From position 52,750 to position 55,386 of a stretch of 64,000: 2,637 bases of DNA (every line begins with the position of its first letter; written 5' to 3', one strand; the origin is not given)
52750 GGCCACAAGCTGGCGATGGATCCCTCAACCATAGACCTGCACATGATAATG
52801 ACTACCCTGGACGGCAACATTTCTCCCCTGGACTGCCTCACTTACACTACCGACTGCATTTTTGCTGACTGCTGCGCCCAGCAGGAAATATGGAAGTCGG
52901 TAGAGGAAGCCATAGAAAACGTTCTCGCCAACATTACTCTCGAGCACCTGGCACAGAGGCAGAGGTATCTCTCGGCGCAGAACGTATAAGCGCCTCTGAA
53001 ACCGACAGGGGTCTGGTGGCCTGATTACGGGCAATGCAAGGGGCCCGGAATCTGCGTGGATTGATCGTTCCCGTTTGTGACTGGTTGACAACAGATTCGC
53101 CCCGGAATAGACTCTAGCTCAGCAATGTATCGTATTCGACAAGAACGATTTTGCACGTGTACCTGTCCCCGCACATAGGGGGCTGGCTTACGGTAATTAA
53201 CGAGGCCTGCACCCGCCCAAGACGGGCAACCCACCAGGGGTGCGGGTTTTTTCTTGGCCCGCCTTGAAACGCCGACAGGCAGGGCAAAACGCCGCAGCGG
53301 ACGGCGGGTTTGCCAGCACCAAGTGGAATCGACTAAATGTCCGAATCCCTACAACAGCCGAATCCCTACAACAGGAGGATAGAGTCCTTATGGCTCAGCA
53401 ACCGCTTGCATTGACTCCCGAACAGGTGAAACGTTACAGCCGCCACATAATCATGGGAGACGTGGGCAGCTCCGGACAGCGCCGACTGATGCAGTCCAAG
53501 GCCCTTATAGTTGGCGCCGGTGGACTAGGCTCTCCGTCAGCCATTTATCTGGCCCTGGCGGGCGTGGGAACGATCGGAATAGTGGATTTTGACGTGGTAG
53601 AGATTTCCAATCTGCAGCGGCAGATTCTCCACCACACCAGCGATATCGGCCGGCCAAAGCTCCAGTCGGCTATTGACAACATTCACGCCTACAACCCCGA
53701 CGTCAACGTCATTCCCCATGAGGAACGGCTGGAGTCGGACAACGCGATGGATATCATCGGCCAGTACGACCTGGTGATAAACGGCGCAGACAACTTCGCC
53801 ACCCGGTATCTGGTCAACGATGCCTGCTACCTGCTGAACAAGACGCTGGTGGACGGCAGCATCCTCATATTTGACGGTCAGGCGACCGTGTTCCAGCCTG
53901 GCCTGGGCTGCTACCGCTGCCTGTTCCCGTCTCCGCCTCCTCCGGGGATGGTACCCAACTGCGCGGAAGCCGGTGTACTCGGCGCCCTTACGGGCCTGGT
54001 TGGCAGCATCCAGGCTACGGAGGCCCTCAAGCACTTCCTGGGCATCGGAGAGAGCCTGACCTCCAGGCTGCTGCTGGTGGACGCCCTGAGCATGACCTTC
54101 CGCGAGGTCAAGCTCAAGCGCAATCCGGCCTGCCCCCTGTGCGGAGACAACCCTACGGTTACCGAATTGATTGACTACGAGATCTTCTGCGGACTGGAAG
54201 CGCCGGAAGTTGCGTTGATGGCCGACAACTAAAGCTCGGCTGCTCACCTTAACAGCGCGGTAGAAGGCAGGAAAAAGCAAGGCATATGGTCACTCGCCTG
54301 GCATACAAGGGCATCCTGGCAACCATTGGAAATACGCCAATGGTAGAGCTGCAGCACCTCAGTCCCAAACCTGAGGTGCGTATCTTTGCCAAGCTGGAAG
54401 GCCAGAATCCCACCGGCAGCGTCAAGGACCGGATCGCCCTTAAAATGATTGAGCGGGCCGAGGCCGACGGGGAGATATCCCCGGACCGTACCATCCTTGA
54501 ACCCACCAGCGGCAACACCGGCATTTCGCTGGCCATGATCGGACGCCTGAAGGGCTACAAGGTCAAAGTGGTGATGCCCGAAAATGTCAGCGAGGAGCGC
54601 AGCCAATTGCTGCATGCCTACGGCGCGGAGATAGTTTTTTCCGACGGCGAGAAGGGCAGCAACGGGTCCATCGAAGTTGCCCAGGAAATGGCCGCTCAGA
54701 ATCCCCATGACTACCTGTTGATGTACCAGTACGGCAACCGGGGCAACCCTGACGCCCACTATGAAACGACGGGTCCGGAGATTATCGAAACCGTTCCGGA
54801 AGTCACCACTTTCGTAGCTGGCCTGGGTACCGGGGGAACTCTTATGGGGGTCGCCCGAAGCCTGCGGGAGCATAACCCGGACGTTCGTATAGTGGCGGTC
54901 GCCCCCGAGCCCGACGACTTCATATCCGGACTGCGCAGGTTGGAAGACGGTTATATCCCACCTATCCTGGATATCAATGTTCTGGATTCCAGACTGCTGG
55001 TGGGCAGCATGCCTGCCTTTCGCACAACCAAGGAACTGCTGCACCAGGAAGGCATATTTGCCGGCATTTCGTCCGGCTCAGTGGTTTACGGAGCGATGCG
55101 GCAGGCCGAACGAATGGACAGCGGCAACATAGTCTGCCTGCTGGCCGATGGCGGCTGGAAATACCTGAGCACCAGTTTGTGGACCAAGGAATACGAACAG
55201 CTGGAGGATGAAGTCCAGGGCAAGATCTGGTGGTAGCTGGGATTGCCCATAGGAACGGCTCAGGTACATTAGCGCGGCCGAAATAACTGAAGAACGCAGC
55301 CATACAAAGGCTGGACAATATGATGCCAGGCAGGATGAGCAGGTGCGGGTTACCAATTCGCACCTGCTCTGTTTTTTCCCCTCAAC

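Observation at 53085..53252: Cysteine-codon leader peptide with a four-segment transcription attenuator upstream of moeB-like/cysM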

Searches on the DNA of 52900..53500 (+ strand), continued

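Call 62: search_with_rna_model(model_id=R1, sources=[window, L001, L002, L003, L004, L005, L006, L007, L008, L009, L010, L011, L012, L013, L014, L015, L016, L017, L018, L019, L020, L021, L022, L023, L024, L025, L026, L027, L028, L029, L030, L031, L032, L033, L034, L035, L036, L037, L038, L039, L040, L041, L042, L043, L044, L045, L047, L048, L049, L050, L051, L052, L053, L054, L055, L056, L057, L058, L059, L061, L062, L063, L064, L072, L075, L082, L083, L084, L085, L086, L087, L088, L090, L091, L092, L093, L094, L095, L096, L098, L099, L101, L103, L104, L105], max_evalue=1e-10, make_alignment=true)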
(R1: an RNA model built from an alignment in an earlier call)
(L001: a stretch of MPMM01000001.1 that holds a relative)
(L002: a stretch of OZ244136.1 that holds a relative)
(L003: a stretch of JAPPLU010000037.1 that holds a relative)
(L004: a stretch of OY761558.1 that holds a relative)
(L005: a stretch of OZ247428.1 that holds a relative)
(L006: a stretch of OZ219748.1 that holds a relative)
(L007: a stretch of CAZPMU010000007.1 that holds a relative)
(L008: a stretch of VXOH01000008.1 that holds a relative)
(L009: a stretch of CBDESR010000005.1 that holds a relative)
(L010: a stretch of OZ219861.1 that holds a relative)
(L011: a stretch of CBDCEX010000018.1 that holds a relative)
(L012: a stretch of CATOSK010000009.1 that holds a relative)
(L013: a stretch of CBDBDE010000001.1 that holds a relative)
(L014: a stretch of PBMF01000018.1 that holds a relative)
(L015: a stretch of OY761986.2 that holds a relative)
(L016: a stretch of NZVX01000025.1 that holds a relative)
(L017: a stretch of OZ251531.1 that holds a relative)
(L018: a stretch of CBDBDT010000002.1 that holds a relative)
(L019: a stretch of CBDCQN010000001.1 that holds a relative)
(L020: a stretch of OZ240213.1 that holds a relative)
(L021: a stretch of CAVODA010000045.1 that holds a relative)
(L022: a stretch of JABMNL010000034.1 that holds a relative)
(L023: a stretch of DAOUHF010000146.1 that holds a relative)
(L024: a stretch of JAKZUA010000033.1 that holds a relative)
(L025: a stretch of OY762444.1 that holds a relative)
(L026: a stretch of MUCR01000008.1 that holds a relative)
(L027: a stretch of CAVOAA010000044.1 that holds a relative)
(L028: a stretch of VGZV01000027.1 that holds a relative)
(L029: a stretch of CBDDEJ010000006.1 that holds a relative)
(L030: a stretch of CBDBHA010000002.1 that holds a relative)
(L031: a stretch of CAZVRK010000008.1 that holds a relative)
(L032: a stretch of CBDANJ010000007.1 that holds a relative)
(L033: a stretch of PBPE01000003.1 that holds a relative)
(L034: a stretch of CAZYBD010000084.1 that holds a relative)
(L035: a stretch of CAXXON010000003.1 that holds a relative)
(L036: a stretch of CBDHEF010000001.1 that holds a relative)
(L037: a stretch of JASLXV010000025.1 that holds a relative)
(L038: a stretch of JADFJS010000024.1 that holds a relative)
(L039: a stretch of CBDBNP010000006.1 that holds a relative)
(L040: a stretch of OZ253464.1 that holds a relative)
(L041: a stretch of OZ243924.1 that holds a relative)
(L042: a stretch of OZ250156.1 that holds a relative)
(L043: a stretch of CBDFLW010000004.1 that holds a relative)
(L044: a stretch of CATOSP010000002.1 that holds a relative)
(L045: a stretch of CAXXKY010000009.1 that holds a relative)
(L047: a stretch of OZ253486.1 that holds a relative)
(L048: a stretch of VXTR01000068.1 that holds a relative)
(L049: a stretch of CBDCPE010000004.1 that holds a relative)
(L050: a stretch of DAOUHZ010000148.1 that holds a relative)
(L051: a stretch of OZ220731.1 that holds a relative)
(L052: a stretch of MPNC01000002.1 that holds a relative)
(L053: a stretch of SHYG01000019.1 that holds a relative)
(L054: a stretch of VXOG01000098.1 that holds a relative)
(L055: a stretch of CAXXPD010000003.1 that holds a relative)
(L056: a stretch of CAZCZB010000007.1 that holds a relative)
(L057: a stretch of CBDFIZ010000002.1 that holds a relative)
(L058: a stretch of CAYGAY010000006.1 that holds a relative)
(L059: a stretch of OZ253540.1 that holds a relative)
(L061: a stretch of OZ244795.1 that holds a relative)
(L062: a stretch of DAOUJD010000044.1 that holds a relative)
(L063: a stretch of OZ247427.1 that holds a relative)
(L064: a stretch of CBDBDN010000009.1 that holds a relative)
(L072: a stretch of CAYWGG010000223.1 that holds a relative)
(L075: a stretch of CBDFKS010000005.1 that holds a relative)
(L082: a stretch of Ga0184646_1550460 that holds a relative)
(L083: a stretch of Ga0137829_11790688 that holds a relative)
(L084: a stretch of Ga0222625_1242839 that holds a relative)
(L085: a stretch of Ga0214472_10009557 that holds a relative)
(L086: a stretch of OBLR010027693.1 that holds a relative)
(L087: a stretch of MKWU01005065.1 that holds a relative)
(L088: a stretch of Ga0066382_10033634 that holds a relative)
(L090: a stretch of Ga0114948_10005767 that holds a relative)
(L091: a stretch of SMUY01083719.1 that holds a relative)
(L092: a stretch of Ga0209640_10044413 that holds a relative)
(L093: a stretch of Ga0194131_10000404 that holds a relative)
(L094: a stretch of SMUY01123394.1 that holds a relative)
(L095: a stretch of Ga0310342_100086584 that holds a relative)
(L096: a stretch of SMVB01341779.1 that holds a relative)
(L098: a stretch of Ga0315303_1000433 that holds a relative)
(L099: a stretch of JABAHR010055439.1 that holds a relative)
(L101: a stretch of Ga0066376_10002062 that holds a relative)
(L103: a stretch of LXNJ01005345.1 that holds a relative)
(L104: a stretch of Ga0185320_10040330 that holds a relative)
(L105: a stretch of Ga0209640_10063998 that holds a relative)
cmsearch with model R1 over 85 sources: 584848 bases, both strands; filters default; matches with E-value up to 1e-10: 85.
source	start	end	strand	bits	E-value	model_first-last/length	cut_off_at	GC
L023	2861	2970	+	96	1e-32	1-112/112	no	0.59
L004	2766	2873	+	93.9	6.2e-32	1-112/112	no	0.57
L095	1805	1917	-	93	1.4e-31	1-112/112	no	0.58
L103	132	239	+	92.7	1.8e-31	1-112/112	no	0.6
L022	2733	2845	+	91.6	4.6e-31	1-112/112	no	0.54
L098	4255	4367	-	91.4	5.3e-31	1-112/112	no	0.58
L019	2861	2970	+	90.4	1.3e-30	1-112/112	no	0.59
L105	104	216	+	90.1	1.6e-30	1-112/112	no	0.64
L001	2773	2879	+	90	1.8e-30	1-112/112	no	0.58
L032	2866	2975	+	89.8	2.2e-30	1-112/112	no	0.6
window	53146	53252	+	88.9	4.6e-30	1-112/112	no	0.6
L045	2790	2905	+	87.5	1.6e-29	1-112/112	no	0.62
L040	2791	2905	+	87.3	1.8e-29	1-112/112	no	0.62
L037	2785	2897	+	87.3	1.8e-29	1-112/112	no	0.61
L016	417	529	+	87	2.4e-29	1-112/112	no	0.53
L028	2855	2969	+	86.9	2.6e-29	1-112/112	no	0.6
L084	613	721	+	86.8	3e-29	1-112/112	no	0.59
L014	2782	2893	+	86.6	3.5e-29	1-112/112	no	0.61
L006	2778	2886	+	86.4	4.1e-29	1-112/112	no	0.61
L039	2799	2913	+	85.9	6.3e-29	1-112/112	no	0.57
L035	2826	2939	+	85.1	1.3e-28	1-112/112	no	0.59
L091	389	501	+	84.9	1.5e-28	1-112/112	no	0.5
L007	2765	2873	+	83.8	4e-28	1-112/112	no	0.56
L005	2761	2867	+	83.3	5.7e-28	1-112/112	no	0.54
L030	2837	2949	+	83.1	7.4e-28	1-112/112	no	0.52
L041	2811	2927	+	83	7.5e-28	1-112/112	no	0.68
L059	2785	2898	+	83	7.7e-28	1-112/112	no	0.66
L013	2817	2930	+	82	1.9e-27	1-112/112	no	0.55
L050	2847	2957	+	81.9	2e-27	1-112/112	no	0.6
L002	2761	2867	+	81.8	2.3e-27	1-112/112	no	0.55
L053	2840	2953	+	81.2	3.7e-27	1-112/112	no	0.59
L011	2801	2913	+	80.9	4.9e-27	1-112/112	no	0.62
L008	2766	2874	+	80.8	5.3e-27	1-112/112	no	0.59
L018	2818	2930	+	80.6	6.4e-27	1-112/112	no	0.53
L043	2782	2897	+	80.4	7.5e-27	1-112/112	no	0.67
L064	2803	2915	+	79.6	1.4e-26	1-112/112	no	0.71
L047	2746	2856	+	79.3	1.9e-26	1-112/112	no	0.68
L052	2846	2956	+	78.9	2.6e-26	1-112/112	no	0.64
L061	2786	2898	+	78.9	2.6e-26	1-112/112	no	0.65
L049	2846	2956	+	78.5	3.8e-26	1-112/112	no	0.66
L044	2867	2975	+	78.3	4.6e-26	1-112/112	no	0.58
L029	2781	2886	+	78.1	5.1e-26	1-112/112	no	0.6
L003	2766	2871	+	78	5.6e-26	1-112/112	no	0.58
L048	2802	2915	+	77.4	9.5e-26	1-112/112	no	0.63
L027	2725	2836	+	77.2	1.2e-25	1-112/112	no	0.56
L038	2791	2906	+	76.6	2e-25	1-112/112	no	0.56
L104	827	936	+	76.3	2.5e-25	1-112/112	no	0.64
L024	775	888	+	76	3.3e-25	1-112/112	no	0.62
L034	2852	2964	+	74.8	9.1e-25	1-112/112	no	0.59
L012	2815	2929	+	74.7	1e-24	1-112/112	no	0.55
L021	2747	2858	+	74.2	1.5e-24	1-112/112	no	0.53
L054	2813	2919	+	73.6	2.6e-24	1-112/112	no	0.63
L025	2820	2929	+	73.4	3.1e-24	1-112/112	no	0.55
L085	1020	1132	-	72.7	5.9e-24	1-112/112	no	0.5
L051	2847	2957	+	71.9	1.2e-23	1-112/112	no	0.66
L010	2806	2914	+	71.3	2e-23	1-112/112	no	0.54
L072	593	699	+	71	2.6e-23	1-112/112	no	0.5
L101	3774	3889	+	70.6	3.4e-23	1-112/112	no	0.53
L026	2777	2891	+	70.4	4e-23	1-112/112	no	0.57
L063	2812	2918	+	69.5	9.2e-23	1-112/112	no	0.62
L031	2842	2948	+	69.4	9.8e-23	1-112/112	no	0.48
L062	2812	2919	+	68.9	1.5e-22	1-112/112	no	0.59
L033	2844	2951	+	68.6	1.9e-22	1-112/112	no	0.44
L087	10109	10215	-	68.3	2.6e-22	1-112/112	no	0.63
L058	2846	2956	+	67.4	5.4e-22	1-112/112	no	0.67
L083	957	1064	+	66.9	8.5e-22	1-112/112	no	0.61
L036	2739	2871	+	65.8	2.2e-21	1-112/112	no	0.62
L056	2809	2919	+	65.3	3.3e-21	1-112/112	no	0.65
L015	2768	2880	+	65.2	3.6e-21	1-112/112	no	0.59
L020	2845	2954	+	64.3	8.2e-21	1-112/112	no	0.55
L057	2811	2914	+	63.9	1.2e-20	1-112/112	no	0.6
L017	2776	2894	+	61.6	8e-20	1-112/112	no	0.63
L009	2806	2924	+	61.1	1.3e-19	1-112/112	no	0.66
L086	1453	1556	+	58.4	1.3e-18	1-112/112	no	0.57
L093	1277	1376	+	57.7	2.4e-18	1-112/112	no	0.59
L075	2869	2973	+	53.2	1.1e-16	1-112/112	no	0.39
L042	2798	2912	+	52.8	1.6e-16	1-112/112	no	0.63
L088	975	1076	+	52.5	2.1e-16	1-112/112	no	0.56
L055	2808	2914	+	52.3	2.5e-16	1-112/112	no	0.62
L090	4724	4825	+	50.2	1.6e-15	1-112/112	no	0.53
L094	181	282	+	49.6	2.5e-15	1-112/112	no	0.54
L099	157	259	+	49.6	2.7e-15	1-112/112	no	0.57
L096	412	512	-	48.9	4.9e-15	1-112/112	no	0.58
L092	2629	2730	-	48.6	6.3e-15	1-112/112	no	0.58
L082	4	112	+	47.2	2.1e-14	1-112/112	no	0.58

Alignment A2: 85 matches aligned to the model, 164 columns, each read 5' to 3' on its own strand. Consensus structure (alignment columns), stored with it:
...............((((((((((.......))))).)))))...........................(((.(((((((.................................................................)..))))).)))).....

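Call 73: search_with_rna_model(model_id=R1, sources=[L106, L107, L108, L109], max_evalue=1)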
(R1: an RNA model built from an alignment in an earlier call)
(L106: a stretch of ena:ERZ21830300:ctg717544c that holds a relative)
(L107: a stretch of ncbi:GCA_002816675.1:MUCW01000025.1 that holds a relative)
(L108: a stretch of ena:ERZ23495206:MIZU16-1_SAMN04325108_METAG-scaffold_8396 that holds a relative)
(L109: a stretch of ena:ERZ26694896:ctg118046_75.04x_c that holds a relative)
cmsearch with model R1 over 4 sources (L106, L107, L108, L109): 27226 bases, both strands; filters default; matches with E-value up to 1: 5.
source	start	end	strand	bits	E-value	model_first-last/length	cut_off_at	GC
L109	2353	2454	+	52.9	7.2e-18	1-112/112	no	0.58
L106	2371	2472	+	49.1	1.8e-16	1-112/112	no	0.56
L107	2359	2476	+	36.5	9.7e-12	1-112/112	no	0.53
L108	2359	2476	+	36.5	9.7e-12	1-112/112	no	0.53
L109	1637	1720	-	11.1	0.033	16-111/112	no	0.64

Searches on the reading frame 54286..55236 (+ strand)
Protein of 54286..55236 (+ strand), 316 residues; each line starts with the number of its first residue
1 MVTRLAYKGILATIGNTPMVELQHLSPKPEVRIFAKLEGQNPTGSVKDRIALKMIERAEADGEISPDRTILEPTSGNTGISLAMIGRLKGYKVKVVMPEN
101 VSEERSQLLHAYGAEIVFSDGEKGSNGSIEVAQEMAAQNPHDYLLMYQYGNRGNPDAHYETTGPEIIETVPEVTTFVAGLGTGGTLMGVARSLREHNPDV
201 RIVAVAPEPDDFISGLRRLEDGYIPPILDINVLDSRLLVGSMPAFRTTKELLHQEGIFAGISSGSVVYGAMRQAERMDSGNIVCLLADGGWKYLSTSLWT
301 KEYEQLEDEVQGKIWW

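Call 11: search_protein_families(library=pfam, proteins=[window:54286-55236:+])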
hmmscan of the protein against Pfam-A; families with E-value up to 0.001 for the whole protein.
window:54286-55236:+ (316 aa): 1 family
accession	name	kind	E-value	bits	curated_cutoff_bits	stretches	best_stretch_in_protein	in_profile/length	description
PF00291.31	PALP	-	2.2e-68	231.2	35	1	12-288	3-295/295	Pyridoxal-phosphate dependent enzyme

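Call 12: search_protein_families(library=ncbifam, proteins=[window:54286-55236:+])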
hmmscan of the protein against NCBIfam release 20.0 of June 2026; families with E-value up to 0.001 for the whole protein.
window:54286-55236:+ (316 aa): 35 families (the best 25 are shown)
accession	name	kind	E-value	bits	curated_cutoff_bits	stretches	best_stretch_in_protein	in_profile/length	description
TIGR01136.1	cysKM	subfamily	7e-108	360.5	344.15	1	11-299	2-299/299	cysteine synthase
NF008735.0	PRK11761.1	equivalog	2.3e-95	319.3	413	1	7-300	3-295/296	cysteine synthase CysM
TIGR01138.1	cysM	equivalog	1.4e-92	310.4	394.2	1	10-299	2-290/290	cysteine synthase B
TIGR01139.1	cysK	equivalog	3.7e-91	305.5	350.95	1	12-299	3-298/298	cysteine synthase A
TIGR01137.1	cysta_beta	equivalog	7.2e-77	259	510.25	1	9-311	4-326/457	cystathionine beta-synthase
NF007989.0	PRK10717.1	equivalog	4e-76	256.2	387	1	8-299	6-318/334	cysteine synthase A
TIGR03945.1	PLP_SbnA_fam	equivalog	7.1e-64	215.8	349.95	1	11-296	2-297/304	2,3-diaminopropionate biosynthesis protein SbnA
NF053679.1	CysteaSynCapA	equivalog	2.1e-54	184.5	600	2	6-205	6-208/329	cysteate synthase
NF005292.0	PRK06815.1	equivalog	1.9e-20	73.2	371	1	6-212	11-209/320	threonine/serine dehydratase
NF052478.1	CystDsulMYC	equivalog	7.6e-20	71.5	600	1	28-296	34-323/354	L-cysteine desulfhydrase Cds1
NF005680.0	PRK07476.1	equivalog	6.9e-19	68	413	1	6-206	13-205/326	hydroxyectoine utilization dehydratase EutB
NF006389.0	PRK08638.1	equivalog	7.7e-19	67.8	453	1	9-208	20-211/333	bifunctional threonine ammonia-lyase/L-serine ammonia-lyase TdcB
NF004996.0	PRK06381.1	equivalog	1.4e-18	67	266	1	16-194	15-188/319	threonine synthase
NF006094.0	PRK08246.1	subfamily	7.1e-18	65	331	1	6-208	13-201/310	serine/threonine dehydratase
TIGR01127.1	ilvA_1Cterm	equivalog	1.5e-17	63.7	378.75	1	17-209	1-185/380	threonine ammonia-lyase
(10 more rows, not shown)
